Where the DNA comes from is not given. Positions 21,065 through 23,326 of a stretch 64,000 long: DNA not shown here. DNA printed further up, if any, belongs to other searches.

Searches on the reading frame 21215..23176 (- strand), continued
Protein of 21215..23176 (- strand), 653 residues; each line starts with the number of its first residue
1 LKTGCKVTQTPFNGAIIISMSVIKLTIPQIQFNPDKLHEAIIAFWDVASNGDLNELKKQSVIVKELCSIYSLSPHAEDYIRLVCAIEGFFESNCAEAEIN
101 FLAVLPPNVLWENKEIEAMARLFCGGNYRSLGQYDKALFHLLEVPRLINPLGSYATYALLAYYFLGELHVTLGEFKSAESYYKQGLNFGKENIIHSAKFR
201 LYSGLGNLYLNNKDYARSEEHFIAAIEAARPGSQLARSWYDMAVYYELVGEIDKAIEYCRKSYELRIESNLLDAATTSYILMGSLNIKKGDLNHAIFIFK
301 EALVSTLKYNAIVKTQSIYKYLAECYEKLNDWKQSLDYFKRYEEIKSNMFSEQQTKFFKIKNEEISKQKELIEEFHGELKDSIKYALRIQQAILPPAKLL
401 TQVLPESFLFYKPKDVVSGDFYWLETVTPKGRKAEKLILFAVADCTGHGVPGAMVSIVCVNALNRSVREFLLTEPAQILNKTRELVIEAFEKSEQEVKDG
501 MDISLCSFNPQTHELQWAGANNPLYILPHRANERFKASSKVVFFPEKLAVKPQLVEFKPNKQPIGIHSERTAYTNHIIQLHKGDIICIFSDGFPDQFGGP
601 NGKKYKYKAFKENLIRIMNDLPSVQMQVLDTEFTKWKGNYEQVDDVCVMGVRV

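Call 59: find_homologous_proteins(query=A4, max_evalue=0.001)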
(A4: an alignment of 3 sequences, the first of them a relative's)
Query A4 (3 sequences) (135 aa, profile of the alignment): 396 proteins with E <= 0.001 among 678 candidates; the best 120 are listed.
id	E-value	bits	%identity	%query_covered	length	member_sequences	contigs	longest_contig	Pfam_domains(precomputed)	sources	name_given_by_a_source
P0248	1.0e-56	208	30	100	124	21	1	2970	PF09345.16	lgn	-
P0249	9.0e-56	205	32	99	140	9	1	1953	PF09345.16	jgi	jgi:hypothetical protein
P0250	5.4e-54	199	33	99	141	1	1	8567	PF09345.16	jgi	-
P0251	5.9e-54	199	31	99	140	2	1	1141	PF09345.16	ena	-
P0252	7.2e-54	199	31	99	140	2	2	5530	PF09345.16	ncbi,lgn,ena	-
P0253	9.6e-54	198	33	99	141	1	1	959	PF09345.16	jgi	jgi:hypothetical protein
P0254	2.0e-53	197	31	99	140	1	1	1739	PF09345.16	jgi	jgi:hypothetical protein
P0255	2.0e-53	197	31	99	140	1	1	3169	PF09345.16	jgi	jgi:hypothetical protein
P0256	2.0e-53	197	31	99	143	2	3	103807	PF09345.16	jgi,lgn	jgi:hypothetical protein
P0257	2.2e-53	197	32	99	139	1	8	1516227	PF09345.16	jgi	jgi:hypothetical protein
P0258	2.9e-53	197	32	99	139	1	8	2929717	PF09345.16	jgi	jgi:hypothetical protein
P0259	3.3e-53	197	31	99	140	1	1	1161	PF09345.16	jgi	jgi:hypothetical protein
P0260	3.6e-53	197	31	99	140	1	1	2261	PF09345.16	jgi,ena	-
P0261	4.4e-53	196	34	99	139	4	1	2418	PF09345.16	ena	-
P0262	4.6e-53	196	31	99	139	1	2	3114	PF09345.16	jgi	jgi:hypothetical protein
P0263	5.1e-53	196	31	99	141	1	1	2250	PF09345.16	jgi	jgi:hypothetical protein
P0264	5.9e-53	196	29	99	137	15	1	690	PF09345.16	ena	-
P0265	6.9e-53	196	31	99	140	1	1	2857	PF09345.16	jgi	jgi:hypothetical protein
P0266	8.2e-53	195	31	99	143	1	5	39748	PF09345.16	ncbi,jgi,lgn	jgi:hypothetical protein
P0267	8.6e-53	195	31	99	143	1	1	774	PF09345.16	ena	-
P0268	9.7e-53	195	32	99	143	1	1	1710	PF09345.16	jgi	jgi:hypothetical protein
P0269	1.0e-52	195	33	99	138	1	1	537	PF09345.16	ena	-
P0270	1.1e-52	195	31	99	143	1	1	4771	PF09345.16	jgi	jgi:hypothetical protein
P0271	1.2e-52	195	31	99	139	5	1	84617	PF09345.16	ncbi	-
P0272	1.2e-52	195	30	99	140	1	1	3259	PF09345.16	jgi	jgi:hypothetical protein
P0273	1.2e-52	195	34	99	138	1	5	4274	PF09345.16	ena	-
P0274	1.2e-52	195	32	99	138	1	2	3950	PF09345.16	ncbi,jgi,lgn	jgi:hypothetical protein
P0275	1.4e-52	195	31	99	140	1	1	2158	PF09345.16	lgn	-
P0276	1.7e-52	194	34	99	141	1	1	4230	PF09345.16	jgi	-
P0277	1.9e-52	194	31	99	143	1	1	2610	PF09345.16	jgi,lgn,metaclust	metaclust:\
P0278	2.1e-52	194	32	99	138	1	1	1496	PF09345.16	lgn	-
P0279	2.2e-52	194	33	100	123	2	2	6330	PF09345.16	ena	-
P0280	3.3e-52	194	33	99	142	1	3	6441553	PF09345.16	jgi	jgi:hypothetical protein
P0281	4.4e-52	193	30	99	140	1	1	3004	PF09345.16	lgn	-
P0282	4.6e-52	193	34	99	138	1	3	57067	PF09345.16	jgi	-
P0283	5.0e-52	193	30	99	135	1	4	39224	PF09345.16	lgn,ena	-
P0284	5.1e-52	193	30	99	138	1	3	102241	PF09345.16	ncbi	-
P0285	5.2e-52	193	30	99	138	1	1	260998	PF09345.16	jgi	jgi:hypothetical protein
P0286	5.6e-52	193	32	100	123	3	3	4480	PF09345.16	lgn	-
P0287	6.5e-52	193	33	99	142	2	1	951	PF09345.16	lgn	-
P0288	7.8e-52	192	31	99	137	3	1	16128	PF09345.16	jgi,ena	-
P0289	8.1e-52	192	31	100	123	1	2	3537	PF09345.16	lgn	-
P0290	1.8e-51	191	32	96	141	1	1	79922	PF09345.16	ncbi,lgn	ncbi:MAG: DUF1987 domain-containing protein [Bacteroidota bacterium]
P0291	2.3e-51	191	30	96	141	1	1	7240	PF09345.16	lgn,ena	-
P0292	2.5e-51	191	30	99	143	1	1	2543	PF09345.16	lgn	-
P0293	2.6e-51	191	31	96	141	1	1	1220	PF09345.16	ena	-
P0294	2.7e-51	191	96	100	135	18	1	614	PF09345.16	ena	-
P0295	3.2e-51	190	29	99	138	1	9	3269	PF09345.16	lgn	-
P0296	3.8e-51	190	31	99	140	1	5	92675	PF09345.16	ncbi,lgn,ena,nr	ncbi:MAG: DUF1987 domain-containing protein [Bacteroidales bacterium]|nr:DUF1987 domain-containing p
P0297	4.7e-51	190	29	99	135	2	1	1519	PF09345.16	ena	-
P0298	1.0e-50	189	30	96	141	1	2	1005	PF09345.16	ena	-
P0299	1.2e-50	188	29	99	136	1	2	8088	PF09345.16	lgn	-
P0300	1.4e-50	188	30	100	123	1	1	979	PF09345.16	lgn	-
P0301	1.6e-50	188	31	99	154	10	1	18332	PF09345.16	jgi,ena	-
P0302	3.9e-50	187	30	99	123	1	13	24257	PF09345.16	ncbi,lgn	-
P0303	3.9e-50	187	27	100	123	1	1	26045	PF09345.16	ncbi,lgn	ncbi:MAG: DUF1987 domain-containing protein [Bacteroidota bacterium]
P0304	4.5e-50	187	28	100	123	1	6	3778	PF09345.16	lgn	-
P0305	4.8e-50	187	28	100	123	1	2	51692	PF09345.16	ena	-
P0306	5.9e-50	186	29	96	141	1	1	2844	PF09345.16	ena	-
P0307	7.4e-50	186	29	99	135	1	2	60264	PF09345.16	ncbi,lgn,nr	ncbi:MAG: DUF1987 domain-containing protein [Bacteroidales bacterium]|nr:DUF1987 domain-containing p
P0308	8.8e-50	186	30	98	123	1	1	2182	PF09345.16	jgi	jgi:hypothetical protein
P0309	1.3e-49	185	28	100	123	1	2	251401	PF09345.16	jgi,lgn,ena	-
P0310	2.6e-49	184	28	96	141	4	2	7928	PF09345.16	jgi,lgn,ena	-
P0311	2.7e-49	184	32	99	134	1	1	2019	PF09345.16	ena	-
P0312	6.0e-49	183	31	99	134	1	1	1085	PF09345.16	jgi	-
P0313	7.9e-49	183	31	99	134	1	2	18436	PF09345.16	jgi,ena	-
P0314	8.1e-49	183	28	100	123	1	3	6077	PF09345.16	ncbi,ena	-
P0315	8.7e-49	182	28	96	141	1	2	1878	PF09345.16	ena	-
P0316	9.6e-49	182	30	99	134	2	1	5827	PF09345.16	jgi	-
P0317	1.3e-48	182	32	99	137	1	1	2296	PF09345.16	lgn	-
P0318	1.3e-48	182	32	99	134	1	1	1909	PF09345.16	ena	-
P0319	1.3e-48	182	30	99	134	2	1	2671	PF09345.16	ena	-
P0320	1.8e-48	181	28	100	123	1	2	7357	PF09345.16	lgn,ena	-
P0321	3.5e-48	181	32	100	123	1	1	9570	PF09345.16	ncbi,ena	-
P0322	3.5e-48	181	28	99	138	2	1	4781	PF09345.16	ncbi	-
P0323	4.8e-48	180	28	99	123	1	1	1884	PF09345.16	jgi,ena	-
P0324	8.5e-48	179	29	100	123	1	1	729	PF09345.16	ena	-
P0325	1.5e-47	178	34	99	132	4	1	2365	PF09345.16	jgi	-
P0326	1.7e-47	178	34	99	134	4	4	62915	PF09345.16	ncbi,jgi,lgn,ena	jgi:hypothetical protein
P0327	4.3e-47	177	29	99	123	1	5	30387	PF09345.16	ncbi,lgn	-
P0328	5.7e-47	177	27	98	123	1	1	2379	PF09345.16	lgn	-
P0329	1.1e-46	176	28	100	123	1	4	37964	PF09345.16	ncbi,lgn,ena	-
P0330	1.2e-46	176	30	100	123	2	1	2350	PF09345.16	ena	-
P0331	1.5e-46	175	31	99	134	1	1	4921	PF09345.16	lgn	-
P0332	1.8e-46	175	31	99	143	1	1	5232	PF09345.16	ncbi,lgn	-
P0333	3.5e-46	174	34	99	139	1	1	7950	PF09345.16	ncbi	-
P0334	5.6e-46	173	79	100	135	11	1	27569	PF09345.16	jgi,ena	-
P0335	6.6e-46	173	31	99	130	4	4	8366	PF09345.16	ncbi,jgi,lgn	-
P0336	7.8e-46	173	33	99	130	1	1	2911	PF09345.16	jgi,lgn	jgi:hypothetical protein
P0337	1.6e-45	172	30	99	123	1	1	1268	PF09345.16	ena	-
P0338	2.1e-45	172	79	100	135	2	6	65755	PF09345.16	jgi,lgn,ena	-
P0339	2.4e-45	171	31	99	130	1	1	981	PF09345.16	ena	-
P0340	2.6e-45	171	29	99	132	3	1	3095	PF09345.16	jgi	-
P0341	2.9e-45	171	30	94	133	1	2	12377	PF09345.16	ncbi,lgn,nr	ncbi:MAG: DUF1987 domain-containing protein [Bacteroidota bacterium]|nr:DUF1987 domain-containing pr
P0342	5.7e-45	170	32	99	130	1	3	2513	PF09345.16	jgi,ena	-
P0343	8.1e-45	170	33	99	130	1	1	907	PF09345.16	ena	-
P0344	8.1e-45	170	24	99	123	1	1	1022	PF09345.16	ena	-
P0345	1.1e-44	169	32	99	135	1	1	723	PF09345.16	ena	-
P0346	1.1e-44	169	31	99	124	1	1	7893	PF09345.16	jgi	jgi:hypothetical protein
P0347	2.5e-44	168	27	99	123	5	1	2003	PF09345.16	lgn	-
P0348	2.6e-44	168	30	99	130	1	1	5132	PF09345.16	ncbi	-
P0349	2.8e-44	168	29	99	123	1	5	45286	PF09345.16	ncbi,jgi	-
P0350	3.2e-44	168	30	99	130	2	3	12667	PF09345.16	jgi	-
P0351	3.2e-44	168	27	99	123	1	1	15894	PF09345.16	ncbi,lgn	ncbi:MAG: DUF1987 domain-containing protein [Bacteroidia bacterium]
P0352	4.1e-44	167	32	99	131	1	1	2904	PF09345.16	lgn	-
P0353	4.1e-44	167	33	99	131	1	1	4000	PF09345.16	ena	-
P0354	4.2e-44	167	30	99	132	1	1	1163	PF09345.16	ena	-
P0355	4.4e-44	167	32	99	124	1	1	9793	PF09345.16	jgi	jgi:predicted enzyme related to lactoylglutathione lyase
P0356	4.4e-44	167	40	99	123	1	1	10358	PF09345.16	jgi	-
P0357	4.4e-44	167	30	99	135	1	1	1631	PF09345.16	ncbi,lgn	-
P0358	4.6e-44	167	30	99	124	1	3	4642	PF09345.16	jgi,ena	jgi:hypothetical protein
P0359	5.2e-44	167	29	99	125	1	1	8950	PF09345.16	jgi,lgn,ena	-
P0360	5.7e-44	167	32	99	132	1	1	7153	PF09345.16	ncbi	-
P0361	7.3e-44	167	35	99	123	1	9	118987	PF09345.16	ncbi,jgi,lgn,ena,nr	ncbi:MAG TPA: nuclear pore complex subunit [Bacteroidales bacterium]|nr:MAG: hypothetical protein A2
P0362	7.7e-44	166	36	100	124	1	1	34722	PF09345.16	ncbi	-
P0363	8.0e-44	166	29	99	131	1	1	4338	PF09345.16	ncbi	-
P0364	9.5e-44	166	29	99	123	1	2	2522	PF09345.16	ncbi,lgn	-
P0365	1.0e-43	166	34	99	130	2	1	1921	PF09345.16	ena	-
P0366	1.5e-43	166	27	99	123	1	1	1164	PF09345.16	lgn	-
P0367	1.8e-43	165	30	99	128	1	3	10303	PF09345.16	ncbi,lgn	-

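Call 60: list_cluster_members(proteins=[P0290, P0303, P0341, P0351, P0302, P0327, P0332, P0357, P0364, P0367])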
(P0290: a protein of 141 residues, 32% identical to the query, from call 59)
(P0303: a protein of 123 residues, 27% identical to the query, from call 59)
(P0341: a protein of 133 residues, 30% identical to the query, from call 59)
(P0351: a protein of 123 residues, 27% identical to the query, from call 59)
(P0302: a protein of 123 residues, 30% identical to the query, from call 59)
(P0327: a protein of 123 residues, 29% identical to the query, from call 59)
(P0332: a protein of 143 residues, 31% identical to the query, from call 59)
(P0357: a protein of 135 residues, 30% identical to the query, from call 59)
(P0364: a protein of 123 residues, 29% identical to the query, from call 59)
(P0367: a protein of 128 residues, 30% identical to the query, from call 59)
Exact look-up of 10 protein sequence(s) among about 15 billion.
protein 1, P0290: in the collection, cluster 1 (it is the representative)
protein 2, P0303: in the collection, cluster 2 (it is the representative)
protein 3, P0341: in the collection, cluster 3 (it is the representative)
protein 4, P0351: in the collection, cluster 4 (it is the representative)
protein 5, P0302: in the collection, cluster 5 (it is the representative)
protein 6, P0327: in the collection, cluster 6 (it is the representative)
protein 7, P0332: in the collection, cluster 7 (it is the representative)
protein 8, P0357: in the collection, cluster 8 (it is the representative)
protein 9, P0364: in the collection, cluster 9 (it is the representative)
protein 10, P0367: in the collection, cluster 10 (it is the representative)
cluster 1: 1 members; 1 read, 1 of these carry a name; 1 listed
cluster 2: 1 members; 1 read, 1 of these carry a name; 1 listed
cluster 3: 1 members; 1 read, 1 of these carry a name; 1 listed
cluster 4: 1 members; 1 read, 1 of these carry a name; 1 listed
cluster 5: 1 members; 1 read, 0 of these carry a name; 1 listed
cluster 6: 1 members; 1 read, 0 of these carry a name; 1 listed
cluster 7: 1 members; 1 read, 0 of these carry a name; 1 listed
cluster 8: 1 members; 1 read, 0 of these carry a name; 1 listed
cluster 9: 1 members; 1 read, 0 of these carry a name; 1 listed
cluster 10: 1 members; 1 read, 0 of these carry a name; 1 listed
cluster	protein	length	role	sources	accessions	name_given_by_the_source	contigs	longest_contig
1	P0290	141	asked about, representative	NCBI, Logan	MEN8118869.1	MAG: DUF1987 domain-containing protein [Bacteroidota bacterium]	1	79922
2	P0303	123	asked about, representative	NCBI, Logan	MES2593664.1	MAG: DUF1987 domain-containing protein [Bacteroidota bacterium]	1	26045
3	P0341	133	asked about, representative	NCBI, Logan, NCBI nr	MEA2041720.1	MAG: DUF1987 domain-containing protein [Bacteroidota bacterium] | DUF1987 domain-containing protein [Bacteroidota bacterium]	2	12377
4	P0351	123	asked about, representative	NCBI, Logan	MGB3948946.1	MAG: DUF1987 domain-containing protein [Bacteroidia bacterium]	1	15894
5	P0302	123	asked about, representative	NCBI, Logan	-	-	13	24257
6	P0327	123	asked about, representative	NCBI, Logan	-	-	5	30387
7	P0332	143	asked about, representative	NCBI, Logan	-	-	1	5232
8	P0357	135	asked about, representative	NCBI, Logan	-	-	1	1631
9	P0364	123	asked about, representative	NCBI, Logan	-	-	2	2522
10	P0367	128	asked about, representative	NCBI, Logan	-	-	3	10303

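Call 61: find_encoding_contigs(protein=P0258, flank=7000, max_places=2)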
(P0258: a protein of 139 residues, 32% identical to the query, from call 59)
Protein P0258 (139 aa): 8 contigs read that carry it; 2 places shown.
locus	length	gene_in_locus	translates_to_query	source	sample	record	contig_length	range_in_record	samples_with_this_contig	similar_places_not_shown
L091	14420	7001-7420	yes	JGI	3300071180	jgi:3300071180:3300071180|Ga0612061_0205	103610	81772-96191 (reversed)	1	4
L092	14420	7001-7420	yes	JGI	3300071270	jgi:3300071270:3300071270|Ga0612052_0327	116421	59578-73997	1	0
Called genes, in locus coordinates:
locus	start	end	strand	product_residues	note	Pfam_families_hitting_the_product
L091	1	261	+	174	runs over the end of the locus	-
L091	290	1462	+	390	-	PF00733:Asn_synthase (weak), PF02540:NAD_synthase (weak), PF03054:tRNA_Me_trans, PF20259:tRNA_Me_trans_M, PF20258:tRNA_Me_trans_C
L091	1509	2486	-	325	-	PF01180:DHO_dh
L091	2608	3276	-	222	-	PF01168:Ala_racemase_N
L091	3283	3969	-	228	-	PF13568:OMP_b-brl_2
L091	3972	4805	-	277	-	PF02535:Zip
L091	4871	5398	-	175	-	PF00258:Flavodoxin_1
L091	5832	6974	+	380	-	PF19788:DUF6272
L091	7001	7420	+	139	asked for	PF09345:SiaC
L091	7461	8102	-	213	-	-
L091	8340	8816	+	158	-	PF00196:GerE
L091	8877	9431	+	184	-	PF02834:LigT_PEase, PF10469:AKAP7_NLS, PF13563:2_5_RNA_ligase2, PF02834:LigT_PEase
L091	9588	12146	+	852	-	PF02493:MORN (weak), PF00656:Peptidase_C14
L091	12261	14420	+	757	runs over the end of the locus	PF02493:MORN (weak), PF00656:Peptidase_C14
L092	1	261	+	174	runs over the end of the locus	-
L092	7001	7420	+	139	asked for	PF09345:SiaC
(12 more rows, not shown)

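Call 62: find_encoding_contigs(protein=P0309, flank=7000, max_places=2)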
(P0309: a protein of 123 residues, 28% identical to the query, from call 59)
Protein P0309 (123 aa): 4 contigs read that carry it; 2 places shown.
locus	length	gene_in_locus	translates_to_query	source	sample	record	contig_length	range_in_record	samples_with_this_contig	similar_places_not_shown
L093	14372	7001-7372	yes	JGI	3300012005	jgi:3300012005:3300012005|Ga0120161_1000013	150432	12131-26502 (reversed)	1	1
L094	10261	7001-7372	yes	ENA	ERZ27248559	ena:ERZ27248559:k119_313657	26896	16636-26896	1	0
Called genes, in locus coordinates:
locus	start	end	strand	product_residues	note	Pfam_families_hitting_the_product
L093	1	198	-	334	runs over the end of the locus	PF03060:NMO, PF01070:FMN_dh (weak)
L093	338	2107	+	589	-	PF00501:AMP-binding, PF23562:AMP-binding_C_3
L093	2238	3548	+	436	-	PF04851:ResIII, PF00270:DEAD, PF00271:Helicase_C, PF03880:DbpA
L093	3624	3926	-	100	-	PF12823:DUF3817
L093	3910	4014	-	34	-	-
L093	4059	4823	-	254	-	PF00378:ECH_1, PF16113:ECH_2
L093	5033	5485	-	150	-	-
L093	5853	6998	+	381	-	PF19788:DUF6272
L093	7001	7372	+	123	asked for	PF09345:SiaC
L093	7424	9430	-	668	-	PF17874:TPR_MalT (faint), PF28559:TPR_SusR (weak), PF07719:TPR_2 (faint), PF13424:TPR_12, PF00515:TPR_1 (weak), PF00515:TPR_1 (weak), PF13424:TPR_12, PF07228:SpoIIE, +5 more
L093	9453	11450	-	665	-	PF17874:TPR_MalT (faint), PF28559:TPR_SusR (faint), PF13174:TPR_6 (faint), PF13431:TPR_17 (faint), PF24885:TPR_NPHP3 (faint), PF00515:TPR_1 (faint), PF13424:TPR_12, PF07228:SpoIIE, +4 more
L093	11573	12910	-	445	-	PF07228:SpoIIE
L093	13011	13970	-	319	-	PF00487:FA_desaturase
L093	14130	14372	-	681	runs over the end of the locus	PF00171:Aldedh, PF01575:MaoC_dehydratas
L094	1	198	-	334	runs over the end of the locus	PF03060:NMO, PF01070:FMN_dh (weak)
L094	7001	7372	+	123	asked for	PF09345:SiaC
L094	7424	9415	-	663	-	PF28559:TPR_SusR (weak), PF13424:TPR_12, PF17874:TPR_MalT (faint), PF07719:TPR_2 (faint), PF00515:TPR_1 (weak), PF00515:TPR_1 (weak), PF13424:TPR_12, PF07228:SpoIIE, +5 more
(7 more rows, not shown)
